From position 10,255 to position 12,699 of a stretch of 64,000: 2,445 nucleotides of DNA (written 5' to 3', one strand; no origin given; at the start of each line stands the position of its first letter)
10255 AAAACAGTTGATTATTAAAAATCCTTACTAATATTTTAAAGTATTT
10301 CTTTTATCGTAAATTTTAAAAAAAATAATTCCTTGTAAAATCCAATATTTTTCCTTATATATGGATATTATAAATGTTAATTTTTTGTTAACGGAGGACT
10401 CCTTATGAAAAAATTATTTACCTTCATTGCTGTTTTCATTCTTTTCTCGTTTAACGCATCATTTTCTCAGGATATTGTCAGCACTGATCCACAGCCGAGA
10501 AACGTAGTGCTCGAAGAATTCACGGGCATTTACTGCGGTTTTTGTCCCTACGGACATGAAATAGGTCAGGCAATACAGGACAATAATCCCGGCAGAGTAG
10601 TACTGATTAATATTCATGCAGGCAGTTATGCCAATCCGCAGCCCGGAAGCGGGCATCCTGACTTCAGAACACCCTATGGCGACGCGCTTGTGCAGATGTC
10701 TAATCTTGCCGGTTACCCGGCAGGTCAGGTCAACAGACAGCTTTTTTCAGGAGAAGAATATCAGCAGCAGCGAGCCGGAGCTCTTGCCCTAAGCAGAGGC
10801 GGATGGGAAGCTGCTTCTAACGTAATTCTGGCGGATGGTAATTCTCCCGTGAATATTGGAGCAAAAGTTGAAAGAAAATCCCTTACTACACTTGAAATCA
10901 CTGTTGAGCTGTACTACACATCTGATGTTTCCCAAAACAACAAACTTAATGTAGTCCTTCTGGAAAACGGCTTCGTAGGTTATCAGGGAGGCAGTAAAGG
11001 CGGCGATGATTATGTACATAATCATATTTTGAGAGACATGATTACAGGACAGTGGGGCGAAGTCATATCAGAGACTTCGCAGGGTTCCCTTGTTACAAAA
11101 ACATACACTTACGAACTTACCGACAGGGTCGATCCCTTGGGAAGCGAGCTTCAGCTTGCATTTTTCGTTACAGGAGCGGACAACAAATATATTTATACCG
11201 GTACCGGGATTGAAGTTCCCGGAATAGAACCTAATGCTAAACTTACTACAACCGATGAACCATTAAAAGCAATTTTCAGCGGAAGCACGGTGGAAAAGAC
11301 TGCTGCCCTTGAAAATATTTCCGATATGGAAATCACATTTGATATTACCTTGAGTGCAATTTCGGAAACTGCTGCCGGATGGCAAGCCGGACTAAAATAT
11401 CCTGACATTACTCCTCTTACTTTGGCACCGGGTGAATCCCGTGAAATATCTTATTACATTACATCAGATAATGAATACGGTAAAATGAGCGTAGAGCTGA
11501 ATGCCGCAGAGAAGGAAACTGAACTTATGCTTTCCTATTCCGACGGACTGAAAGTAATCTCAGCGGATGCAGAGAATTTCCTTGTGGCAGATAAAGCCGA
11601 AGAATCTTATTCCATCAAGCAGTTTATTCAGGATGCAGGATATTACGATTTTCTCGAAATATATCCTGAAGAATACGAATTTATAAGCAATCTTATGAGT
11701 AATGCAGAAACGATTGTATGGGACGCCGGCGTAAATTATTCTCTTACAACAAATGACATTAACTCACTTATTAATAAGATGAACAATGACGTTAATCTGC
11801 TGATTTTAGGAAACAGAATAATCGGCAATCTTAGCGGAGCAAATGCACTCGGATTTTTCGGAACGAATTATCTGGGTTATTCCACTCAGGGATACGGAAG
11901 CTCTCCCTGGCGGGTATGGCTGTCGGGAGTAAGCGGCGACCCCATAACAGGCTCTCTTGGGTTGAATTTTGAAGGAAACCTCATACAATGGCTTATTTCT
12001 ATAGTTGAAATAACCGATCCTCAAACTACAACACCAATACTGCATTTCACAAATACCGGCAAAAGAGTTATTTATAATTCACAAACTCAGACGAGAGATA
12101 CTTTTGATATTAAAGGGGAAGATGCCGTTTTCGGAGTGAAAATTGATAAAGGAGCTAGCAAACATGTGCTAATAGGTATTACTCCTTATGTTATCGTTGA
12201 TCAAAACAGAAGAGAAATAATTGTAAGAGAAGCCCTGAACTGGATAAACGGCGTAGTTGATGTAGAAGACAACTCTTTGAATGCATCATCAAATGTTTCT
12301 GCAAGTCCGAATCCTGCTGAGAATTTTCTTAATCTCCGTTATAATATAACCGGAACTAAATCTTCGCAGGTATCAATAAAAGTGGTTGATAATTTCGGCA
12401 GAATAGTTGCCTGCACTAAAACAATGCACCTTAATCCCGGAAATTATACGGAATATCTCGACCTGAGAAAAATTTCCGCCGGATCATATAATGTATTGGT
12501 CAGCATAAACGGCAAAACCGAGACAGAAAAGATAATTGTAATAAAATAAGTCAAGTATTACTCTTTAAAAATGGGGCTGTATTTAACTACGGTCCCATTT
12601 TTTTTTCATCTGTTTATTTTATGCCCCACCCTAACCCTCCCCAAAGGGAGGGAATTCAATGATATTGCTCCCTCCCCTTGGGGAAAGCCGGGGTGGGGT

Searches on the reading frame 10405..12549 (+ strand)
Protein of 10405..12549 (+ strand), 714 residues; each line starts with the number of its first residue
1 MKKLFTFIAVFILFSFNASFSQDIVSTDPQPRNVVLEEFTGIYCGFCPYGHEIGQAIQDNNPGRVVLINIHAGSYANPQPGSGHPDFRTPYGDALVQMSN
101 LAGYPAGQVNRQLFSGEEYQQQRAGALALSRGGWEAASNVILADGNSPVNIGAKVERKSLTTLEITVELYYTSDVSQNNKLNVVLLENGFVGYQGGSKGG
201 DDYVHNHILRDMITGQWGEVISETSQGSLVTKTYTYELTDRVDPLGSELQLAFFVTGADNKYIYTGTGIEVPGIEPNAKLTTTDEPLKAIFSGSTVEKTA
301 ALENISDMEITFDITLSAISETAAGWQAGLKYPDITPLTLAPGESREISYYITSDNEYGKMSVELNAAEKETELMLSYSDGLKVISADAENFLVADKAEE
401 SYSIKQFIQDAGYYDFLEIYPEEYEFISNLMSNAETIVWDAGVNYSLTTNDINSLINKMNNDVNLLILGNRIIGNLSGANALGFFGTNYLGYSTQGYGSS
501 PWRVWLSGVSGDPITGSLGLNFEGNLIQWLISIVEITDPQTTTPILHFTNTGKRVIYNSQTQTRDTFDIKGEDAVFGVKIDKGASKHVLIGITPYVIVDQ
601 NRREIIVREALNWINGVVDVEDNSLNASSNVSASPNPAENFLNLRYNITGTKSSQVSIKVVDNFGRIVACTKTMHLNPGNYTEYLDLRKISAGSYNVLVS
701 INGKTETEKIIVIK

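Call 60: search_protein_families(library=pfam, proteins=[window:10405-12549:+], max_evalue=0.0001)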
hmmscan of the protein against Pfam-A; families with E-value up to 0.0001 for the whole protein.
window:10405-12549:+ (714 aa): 2 families
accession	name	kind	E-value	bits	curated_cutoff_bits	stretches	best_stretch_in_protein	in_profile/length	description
PF11551.14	Omp28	-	1.5e-22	80.7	34.9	1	94-261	3-157/171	Outer membrane protein Omp28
PF18962.6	Por_Secre_tail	-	9.6e-09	35.9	27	1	635-712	3-75/75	Secretion system C-terminal sorting domain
